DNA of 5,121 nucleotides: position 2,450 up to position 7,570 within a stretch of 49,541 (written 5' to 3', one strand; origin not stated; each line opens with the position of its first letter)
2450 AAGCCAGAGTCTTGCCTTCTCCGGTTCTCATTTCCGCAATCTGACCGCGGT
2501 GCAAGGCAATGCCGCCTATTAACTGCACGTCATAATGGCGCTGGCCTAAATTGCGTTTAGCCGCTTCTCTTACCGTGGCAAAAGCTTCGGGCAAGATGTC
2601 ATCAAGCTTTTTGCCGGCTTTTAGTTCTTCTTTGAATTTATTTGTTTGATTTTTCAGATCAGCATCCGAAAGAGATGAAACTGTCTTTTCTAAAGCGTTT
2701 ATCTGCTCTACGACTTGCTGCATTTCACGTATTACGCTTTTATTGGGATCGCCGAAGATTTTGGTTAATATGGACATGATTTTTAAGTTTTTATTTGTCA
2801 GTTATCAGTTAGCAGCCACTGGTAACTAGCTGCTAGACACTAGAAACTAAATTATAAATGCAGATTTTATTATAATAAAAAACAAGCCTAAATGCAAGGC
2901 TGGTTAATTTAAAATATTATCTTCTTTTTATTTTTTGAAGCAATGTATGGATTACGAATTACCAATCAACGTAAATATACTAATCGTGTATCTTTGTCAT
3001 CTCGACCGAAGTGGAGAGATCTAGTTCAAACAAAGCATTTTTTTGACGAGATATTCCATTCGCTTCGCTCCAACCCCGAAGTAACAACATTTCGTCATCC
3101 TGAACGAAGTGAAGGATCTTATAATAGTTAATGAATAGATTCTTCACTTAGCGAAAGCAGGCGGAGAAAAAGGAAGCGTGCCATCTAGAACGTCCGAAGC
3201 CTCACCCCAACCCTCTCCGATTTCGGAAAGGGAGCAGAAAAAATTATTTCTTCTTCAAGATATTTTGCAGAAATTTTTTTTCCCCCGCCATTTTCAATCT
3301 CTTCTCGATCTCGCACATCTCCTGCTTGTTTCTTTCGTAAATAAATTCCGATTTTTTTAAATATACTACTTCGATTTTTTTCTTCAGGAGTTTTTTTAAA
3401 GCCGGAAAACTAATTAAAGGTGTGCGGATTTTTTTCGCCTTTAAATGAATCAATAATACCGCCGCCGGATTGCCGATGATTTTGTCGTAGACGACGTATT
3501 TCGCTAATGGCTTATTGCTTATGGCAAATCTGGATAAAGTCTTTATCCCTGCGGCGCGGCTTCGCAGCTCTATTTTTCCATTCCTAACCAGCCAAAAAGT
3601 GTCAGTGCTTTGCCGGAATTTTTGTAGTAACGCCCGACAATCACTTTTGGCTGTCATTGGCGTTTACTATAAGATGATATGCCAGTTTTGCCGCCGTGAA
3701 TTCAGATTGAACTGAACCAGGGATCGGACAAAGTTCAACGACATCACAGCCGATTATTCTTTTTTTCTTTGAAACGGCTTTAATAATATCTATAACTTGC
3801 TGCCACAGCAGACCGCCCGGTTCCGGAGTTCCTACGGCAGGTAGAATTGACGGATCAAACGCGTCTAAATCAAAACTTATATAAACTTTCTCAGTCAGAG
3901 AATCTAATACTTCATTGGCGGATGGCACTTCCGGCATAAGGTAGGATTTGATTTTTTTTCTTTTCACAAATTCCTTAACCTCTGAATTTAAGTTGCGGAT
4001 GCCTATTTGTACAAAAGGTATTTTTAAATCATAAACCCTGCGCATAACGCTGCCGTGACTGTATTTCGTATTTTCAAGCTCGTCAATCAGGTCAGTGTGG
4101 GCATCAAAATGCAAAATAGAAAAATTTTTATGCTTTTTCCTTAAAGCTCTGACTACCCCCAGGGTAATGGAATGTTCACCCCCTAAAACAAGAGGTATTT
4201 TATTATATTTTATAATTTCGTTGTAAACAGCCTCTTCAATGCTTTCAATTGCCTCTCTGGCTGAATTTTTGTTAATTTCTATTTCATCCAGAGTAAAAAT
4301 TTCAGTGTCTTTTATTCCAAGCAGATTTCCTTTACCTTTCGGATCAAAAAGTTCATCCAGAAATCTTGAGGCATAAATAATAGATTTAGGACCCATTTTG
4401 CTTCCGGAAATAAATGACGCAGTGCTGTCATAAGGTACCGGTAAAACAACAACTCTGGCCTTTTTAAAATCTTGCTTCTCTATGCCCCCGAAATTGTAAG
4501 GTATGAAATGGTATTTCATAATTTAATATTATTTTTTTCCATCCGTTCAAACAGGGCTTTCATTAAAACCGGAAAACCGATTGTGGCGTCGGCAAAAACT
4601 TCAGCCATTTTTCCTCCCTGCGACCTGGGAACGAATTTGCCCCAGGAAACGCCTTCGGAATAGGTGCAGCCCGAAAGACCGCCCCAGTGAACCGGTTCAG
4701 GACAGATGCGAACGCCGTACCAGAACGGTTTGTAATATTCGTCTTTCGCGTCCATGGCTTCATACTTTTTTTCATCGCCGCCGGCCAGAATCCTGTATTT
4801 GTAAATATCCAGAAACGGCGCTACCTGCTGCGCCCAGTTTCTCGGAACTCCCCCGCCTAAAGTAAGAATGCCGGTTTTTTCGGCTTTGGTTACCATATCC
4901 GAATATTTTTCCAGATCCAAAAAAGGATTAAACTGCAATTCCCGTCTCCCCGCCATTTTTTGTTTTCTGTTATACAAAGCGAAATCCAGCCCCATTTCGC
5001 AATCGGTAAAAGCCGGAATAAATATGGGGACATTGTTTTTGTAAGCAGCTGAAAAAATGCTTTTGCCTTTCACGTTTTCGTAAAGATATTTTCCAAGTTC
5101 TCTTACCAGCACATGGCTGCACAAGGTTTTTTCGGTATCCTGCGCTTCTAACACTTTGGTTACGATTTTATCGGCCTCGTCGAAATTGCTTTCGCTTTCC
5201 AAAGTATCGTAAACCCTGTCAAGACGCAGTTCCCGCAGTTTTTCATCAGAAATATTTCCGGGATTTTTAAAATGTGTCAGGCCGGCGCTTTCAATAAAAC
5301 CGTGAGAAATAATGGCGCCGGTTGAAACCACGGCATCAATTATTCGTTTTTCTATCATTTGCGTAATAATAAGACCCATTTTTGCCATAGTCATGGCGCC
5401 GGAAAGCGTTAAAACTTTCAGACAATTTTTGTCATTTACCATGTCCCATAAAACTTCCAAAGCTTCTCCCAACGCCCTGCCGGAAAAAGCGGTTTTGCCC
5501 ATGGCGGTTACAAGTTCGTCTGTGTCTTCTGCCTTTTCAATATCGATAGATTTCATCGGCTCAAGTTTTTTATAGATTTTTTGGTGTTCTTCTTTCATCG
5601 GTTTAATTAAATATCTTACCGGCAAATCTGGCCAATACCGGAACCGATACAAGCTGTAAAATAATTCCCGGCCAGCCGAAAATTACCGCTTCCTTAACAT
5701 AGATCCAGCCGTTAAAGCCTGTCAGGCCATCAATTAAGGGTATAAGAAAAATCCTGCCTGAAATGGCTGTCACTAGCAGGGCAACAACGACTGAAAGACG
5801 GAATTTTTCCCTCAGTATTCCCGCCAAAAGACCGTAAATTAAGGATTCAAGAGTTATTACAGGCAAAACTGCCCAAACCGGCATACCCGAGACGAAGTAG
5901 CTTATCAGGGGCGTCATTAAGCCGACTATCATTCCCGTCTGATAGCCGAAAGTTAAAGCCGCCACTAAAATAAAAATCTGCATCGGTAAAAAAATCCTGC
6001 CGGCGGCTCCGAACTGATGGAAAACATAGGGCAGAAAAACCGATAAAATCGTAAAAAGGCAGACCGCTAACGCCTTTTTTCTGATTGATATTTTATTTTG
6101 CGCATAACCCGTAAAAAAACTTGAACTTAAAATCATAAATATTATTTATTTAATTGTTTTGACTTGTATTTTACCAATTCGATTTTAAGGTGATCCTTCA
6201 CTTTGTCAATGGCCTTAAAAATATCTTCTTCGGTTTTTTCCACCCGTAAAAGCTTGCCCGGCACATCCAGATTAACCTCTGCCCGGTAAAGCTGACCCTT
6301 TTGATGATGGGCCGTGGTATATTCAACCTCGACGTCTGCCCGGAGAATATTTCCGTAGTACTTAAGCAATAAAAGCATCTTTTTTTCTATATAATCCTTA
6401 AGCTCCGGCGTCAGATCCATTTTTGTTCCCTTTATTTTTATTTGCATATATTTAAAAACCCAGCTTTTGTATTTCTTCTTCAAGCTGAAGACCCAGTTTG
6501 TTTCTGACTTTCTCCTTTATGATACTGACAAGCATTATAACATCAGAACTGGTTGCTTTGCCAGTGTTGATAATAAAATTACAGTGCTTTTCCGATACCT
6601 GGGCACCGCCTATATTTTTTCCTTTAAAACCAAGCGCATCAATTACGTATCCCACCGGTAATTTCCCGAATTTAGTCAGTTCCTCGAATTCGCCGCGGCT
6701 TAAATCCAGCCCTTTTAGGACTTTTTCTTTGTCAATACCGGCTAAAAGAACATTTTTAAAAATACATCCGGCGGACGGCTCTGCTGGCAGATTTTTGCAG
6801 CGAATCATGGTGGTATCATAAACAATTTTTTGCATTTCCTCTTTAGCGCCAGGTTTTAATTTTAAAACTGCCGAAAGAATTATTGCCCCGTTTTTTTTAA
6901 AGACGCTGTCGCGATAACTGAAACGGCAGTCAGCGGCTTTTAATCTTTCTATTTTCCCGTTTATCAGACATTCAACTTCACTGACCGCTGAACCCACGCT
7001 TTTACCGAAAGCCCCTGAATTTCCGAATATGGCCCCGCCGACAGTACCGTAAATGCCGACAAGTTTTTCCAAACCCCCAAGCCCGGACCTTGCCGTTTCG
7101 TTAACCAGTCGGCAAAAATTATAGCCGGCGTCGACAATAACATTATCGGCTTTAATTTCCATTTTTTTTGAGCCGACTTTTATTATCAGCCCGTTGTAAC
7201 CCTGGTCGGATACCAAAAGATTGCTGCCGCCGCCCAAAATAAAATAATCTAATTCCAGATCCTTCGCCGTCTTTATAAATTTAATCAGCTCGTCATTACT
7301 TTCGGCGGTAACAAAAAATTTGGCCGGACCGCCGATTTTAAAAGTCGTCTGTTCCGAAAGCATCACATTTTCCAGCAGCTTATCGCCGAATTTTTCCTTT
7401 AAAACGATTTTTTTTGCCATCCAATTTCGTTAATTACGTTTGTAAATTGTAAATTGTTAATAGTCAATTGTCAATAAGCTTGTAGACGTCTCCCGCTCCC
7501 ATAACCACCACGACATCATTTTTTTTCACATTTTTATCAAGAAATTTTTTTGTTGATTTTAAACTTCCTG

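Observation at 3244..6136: Polyamine cassette (ECF S-component, DHS-like, agmatinase, DUF1893) fused to the cell-wall/hpf operon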

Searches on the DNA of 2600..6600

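Call 88: search_rna_families(source=window, start=2600, end=6600, threshold=evalue, max_evalue=1)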
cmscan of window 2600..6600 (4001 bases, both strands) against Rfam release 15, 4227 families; matches with E-value up to 1: 1.
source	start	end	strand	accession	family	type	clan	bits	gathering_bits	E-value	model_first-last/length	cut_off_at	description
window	6375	6492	-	RF02446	SpR18_sRNA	Gene; sRNA;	-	27.8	60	0.77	1-132/132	no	Streptococcus sRNA SpR18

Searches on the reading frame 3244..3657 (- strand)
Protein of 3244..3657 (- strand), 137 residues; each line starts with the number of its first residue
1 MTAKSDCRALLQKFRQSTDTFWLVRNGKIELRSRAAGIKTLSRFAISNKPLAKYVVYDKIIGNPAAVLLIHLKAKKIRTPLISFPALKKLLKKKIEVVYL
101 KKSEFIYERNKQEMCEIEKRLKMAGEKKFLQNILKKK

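Call 3: search_protein_families(library=pfam, proteins=[window:3244-3657:-], max_evalue=0.01)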
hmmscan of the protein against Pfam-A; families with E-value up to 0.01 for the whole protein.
window:3244-3657:- (137 aa): 1 family
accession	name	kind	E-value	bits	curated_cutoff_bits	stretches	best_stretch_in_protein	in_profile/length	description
PF08973.16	TM1506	-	4.1e-18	65.8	27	1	21-135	12-127/130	Domain of unknown function (DUF1893)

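Call 4: search_protein_families(library=ncbifam, proteins=[window:3244-3657:-], max_evalue=0.01)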
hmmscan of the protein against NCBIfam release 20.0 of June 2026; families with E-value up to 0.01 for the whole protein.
window:3244-3657:- (137 aa): 0 families

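Call 32: find_homologous_proteins(query=window:3244-3657:-)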
Query window:3244-3657:- (137 aa): 1 proteins with E <= 0.001 among 27 candidates.
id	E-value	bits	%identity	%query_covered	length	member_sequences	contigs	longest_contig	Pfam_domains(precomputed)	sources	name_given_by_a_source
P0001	7.5e-80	283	100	100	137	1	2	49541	PF08973.17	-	-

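Call 52: search_solved_structures(query=window:3244-3657:-, max_evalue=10, show_alignments=2)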
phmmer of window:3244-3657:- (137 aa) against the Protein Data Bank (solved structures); distinct sequences matched with E-value up to 10: 3.
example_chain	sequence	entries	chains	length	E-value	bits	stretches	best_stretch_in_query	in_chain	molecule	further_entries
1vk9_A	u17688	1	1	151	3.3e-07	33.6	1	8-134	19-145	conserved hypothetical protein TM1506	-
9e9a_A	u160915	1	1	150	0.0002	24.6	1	53-112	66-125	DUF1893 domain-containing protein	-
3c3d_A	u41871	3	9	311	1.5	12.1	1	20-97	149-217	2-phospho-L-lactate transferase | LPPG:FO 2-phospho-L-lactate transferase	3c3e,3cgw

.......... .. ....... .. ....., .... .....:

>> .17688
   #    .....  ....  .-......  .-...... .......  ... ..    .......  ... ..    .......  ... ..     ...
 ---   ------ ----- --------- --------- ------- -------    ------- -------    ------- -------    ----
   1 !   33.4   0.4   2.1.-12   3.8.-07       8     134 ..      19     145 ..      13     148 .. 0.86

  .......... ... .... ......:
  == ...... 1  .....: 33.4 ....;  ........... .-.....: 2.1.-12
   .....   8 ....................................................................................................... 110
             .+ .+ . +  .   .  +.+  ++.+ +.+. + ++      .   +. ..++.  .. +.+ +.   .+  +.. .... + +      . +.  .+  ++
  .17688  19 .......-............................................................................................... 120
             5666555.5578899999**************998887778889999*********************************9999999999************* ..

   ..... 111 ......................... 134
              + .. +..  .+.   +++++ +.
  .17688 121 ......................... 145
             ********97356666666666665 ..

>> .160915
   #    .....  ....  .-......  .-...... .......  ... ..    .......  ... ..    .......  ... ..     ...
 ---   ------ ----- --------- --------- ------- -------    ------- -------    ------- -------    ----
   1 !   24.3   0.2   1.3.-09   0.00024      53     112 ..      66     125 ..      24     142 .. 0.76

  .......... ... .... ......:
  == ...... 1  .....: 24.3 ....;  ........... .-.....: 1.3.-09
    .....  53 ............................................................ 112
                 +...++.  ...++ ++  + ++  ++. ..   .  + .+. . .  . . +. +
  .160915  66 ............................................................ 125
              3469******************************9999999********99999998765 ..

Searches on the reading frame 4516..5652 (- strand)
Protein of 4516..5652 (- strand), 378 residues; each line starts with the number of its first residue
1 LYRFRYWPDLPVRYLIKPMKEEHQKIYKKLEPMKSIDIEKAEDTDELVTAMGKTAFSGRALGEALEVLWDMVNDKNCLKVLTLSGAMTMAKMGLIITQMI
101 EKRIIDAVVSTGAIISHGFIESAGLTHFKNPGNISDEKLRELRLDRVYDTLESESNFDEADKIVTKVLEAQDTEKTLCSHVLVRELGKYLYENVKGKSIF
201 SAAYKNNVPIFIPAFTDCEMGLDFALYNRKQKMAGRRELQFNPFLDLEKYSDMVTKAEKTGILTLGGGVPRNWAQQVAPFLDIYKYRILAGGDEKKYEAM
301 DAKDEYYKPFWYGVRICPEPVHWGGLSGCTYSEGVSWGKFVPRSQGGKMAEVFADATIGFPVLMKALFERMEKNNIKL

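Call 3: search_protein_families(library=pfam, proteins=[window:4516-5652:-], max_evalue=0.01)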
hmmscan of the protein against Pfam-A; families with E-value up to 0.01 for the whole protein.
window:4516-5652:- (378 aa): 1 family
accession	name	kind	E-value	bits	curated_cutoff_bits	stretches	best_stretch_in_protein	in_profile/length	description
PF01916.23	DS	-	1.7e-80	270.8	27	1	46-366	1-287/288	Deoxyhypusine synthase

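Call 4: search_protein_families(library=ncbifam, proteins=[window:4516-5652:-], max_evalue=0.01)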
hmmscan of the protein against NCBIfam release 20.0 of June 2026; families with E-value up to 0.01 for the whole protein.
window:4516-5652:- (378 aa): 7 families
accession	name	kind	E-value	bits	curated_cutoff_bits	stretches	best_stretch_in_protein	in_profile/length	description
NF002006.0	PRK00805.1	equivalog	6.5e-82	275.1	434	1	29-373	7-324/338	deoxyhypusine synthase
NF002699.1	PRK02492.1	equivalog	6.9e-65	219.1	500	1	31-373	6-325/338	1,9-bis(guanidino)-5-aza-nonane synthase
NF002630.0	PRK02301.1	equivalog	1.3e-64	218.4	364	2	23-292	4-265/318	deoxyhypusine synthase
TIGR00321.1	dhys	equivalog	1.7e-59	201.6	304.25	1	34-368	3-300/301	deoxyhypusine synthase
NF001980.1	PRK00770.1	equivalog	4.5e-51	174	450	1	36-375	4-328/350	homospermidine biosynthesis protein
NF002294.1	PRK01221.1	equivalog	6.9e-39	134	350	2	33-272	1-234/300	deoxyhypusine synthase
NF003052.1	PRK03971.1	equivalog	1.1e-32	113.6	380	2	32-275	19-269/334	deoxyhypusine synthase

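Call 53: search_solved_structures(query=window:4516-5652:-, max_evalue=0.001, show_alignments=2)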
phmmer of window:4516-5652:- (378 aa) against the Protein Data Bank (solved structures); distinct sequences matched with E-value up to 0.001: 19.
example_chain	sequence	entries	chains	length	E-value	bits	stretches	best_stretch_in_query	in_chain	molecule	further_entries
8put_A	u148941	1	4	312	8.1e-23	84.3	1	32-279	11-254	Probable deoxyhypusine synthase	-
7cmc_A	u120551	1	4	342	9e-22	80.9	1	34-272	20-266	Probable deoxyhypusine synthase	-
9iex_B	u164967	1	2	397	1.6e-11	47.1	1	95-272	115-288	Deoxyhypusine synthase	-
7a6s_A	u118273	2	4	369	2.3e-11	46.7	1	95-272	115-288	Deoxyhypusine synthase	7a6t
1dhs_A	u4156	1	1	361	2.3e-11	46.6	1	95-272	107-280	DEOXYHYPUSINE SYNTHASE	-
1rlz_A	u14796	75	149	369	2.5e-11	46.5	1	95-272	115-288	Deoxyhypusine synthase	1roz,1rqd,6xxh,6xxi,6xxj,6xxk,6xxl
9id2_A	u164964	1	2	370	2.5e-11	46.5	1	95-272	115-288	Deoxyhypusine synthase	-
8pvu_A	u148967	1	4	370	2.5e-11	46.5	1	95-272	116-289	Deoxyhypusine synthase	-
8r3u_AAA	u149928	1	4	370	2.5e-11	46.5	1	95-272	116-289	Deoxyhypusine synthase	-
8a0g_A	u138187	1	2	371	2.5e-11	46.5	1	95-272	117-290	Deoxyhypusine synthase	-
6p4v_A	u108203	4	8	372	2.6e-11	46.5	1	95-272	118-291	Deoxyhypusine synthase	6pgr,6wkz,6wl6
9iex_A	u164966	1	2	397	3.4e-11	46.1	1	95-272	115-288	Deoxyhypusine synthase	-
8qzw_A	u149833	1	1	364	6.8e-11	45.1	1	84-272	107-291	Deoxyhypusine synthase related protein, putative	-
6w3z_A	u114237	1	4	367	1e-10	44.5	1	96-272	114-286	BMA-DHPS-1, isoform a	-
8a0e_A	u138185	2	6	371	1.6e-10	43.9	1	95-272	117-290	Deoxyhypusine synthase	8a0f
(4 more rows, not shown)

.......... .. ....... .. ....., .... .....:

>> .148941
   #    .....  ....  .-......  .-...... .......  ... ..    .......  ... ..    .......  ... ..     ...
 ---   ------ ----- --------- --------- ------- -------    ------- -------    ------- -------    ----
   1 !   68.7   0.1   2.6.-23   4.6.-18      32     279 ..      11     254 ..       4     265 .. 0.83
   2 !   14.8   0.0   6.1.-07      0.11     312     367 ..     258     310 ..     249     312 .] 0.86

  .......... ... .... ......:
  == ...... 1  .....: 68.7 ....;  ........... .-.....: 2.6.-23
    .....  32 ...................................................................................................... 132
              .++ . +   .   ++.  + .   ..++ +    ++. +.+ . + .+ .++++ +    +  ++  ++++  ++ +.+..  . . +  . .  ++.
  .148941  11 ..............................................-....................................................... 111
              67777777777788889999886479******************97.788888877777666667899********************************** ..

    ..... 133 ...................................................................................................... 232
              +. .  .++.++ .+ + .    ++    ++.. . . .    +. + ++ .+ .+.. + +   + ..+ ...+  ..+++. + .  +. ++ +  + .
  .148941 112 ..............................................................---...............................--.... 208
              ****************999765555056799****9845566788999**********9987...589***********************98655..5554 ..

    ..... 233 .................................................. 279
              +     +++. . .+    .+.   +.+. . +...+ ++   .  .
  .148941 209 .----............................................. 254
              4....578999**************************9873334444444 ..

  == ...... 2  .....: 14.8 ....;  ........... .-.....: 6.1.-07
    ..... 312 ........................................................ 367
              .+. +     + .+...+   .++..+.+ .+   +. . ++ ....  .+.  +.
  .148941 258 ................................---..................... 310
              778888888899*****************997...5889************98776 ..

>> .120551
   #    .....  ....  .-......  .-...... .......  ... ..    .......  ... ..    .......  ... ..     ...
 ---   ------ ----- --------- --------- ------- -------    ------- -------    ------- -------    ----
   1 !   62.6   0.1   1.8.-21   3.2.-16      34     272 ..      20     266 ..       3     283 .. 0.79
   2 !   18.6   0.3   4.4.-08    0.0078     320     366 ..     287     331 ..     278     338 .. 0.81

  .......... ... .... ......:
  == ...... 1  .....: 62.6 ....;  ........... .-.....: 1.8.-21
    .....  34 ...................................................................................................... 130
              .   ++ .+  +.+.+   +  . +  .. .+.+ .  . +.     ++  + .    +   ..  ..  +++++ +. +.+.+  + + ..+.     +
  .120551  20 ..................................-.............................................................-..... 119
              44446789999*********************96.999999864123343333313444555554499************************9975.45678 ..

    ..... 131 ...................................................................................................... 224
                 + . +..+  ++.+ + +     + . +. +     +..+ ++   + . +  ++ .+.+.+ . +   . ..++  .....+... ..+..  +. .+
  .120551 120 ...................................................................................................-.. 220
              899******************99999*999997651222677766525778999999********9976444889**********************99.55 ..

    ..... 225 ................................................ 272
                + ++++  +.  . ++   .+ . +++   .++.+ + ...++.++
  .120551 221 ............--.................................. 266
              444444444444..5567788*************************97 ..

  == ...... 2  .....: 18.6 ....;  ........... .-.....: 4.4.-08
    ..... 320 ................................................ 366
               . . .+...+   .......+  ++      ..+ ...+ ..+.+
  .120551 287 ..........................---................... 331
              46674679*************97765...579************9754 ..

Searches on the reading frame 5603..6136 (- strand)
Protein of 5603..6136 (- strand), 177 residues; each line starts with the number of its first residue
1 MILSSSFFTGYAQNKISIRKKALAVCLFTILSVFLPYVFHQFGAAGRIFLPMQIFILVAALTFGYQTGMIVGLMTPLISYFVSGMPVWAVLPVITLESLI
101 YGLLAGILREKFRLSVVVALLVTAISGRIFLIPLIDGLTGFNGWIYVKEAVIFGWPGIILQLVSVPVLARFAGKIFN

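Call 3: search_protein_families(library=pfam, proteins=[window:5603-6136:-], max_evalue=0.01)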
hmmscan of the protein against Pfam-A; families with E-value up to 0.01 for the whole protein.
window:5603-6136:- (177 aa): 3 families
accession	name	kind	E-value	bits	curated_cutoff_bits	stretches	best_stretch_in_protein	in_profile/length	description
PF07694.17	5TM-5TMR_LYT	-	3.3e-09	37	24.6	1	11-127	8-123/169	5TMR of 5TMR-LYT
PF12822.12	ECF_trnsprt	-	4.9e-08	33.6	30.7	1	36-168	17-168/169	ECF transporter, substrate-specific component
PF07155.17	ECF-ribofla_trS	-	0.0023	18.4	26.7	0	23-120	12-114/172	ECF-type riboflavin transporter, S component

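Call 4: search_protein_families(library=ncbifam, proteins=[window:5603-6136:-], max_evalue=0.01)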
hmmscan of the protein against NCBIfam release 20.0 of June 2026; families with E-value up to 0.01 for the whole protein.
window:5603-6136:- (177 aa): 1 family
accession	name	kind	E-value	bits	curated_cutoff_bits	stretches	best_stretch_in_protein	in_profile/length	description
TIGR04518.1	ECF_S_folT_fam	subfamily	0.00025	20.9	60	1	24-134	9-122/163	folate family ECF transporter S component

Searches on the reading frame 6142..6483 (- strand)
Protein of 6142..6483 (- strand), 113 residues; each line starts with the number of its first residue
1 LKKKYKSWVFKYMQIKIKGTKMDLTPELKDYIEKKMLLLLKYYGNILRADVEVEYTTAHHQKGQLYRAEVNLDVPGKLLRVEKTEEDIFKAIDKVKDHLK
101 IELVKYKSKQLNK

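Call 3: search_protein_families(library=pfam, proteins=[window:6142-6483:-], max_evalue=0.01)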
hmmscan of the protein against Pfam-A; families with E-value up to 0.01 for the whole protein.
window:6142-6483:- (113 aa): 1 family
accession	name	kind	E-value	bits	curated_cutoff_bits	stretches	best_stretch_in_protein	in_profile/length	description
PF02482.25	Ribosomal_S30AE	-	1.6e-18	67.7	23.7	1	15-110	1-87/88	Sigma 54 modulation protein / S30EA ribosomal protein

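Call 4: search_protein_families(library=ncbifam, proteins=[window:6142-6483:-], max_evalue=0.01)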
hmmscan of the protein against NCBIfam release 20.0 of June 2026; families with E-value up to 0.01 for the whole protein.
window:6142-6483:- (113 aa): 3 families
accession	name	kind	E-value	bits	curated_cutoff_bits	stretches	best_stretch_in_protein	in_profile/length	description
TIGR00741.1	yfiA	equivalog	1.1e-19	70.8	40.9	1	13-112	1-97/102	ribosome hibernation-promoting factor, HPF/YfiA family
NF007780.0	PRK10470.1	equivalog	3.4e-07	30.5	125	1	13-109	1-91/95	ribosome hibernation promoting factor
NF007654.0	PRK10324.1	equivalog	0.0095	16.5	158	0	13-109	1-91/113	ribosome-associated translation inhibitor RaiA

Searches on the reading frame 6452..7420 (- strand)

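Call 3: search_protein_families(library=pfam, proteins=[window:6452-7420:-], max_evalue=0.01)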
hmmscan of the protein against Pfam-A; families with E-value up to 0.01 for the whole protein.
window:6452-7420:- (322 aa): 2 families
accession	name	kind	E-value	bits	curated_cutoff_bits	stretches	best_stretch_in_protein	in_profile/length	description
PF02873.21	MurB_C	-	7.4e-25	87.5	27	1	204-318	10-97/99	UDP-N-acetylenolpyruvoylglucosamine reductase, C-terminal domain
PF01565.28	FAD_binding_4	-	2.7e-15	56.7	26.4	1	34-149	2-126/139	FAD binding domain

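Call 4: search_protein_families(library=ncbifam, proteins=[window:6452-7420:-], max_evalue=0.01)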
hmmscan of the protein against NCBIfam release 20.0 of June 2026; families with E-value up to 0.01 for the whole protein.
window:6452-7420:- (322 aa): 7 families
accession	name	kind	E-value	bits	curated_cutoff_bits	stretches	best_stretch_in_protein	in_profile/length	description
NF010480.0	PRK13905.1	equivalog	4.7e-77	258.8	259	1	12-321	13-299/303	UDP-N-acetylmuramate dehydrogenase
TIGR00179.1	murB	equivalog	4.4e-61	206.7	144.5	1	21-320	1-289/290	UDP-N-acetylmuramate dehydrogenase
NF010478.0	PRK13903.1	equivalog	4.2e-51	173.9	231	2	9-192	9-197/362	UDP-N-acetylmuramate dehydrogenase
NF000755.0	PRK00046.1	equivalog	2.9e-49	167.6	277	1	16-319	5-334/343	UDP-N-acetylmuramate dehydrogenase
NF011245.0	PRK14651.1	equivalog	1.4e-46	158.9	224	2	17-224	5-202/273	UDP-N-acetylmuramate dehydrogenase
NF010479.0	PRK13904.1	equivalog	1.2e-32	113.4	273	2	46-224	22-189/258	UDP-N-acetylmuramate dehydrogenase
NF011242.0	PRK14648.1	equivalog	1.1e-29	103.7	426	2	17-152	14-155/354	UDP-N-acetylmuramate dehydrogenase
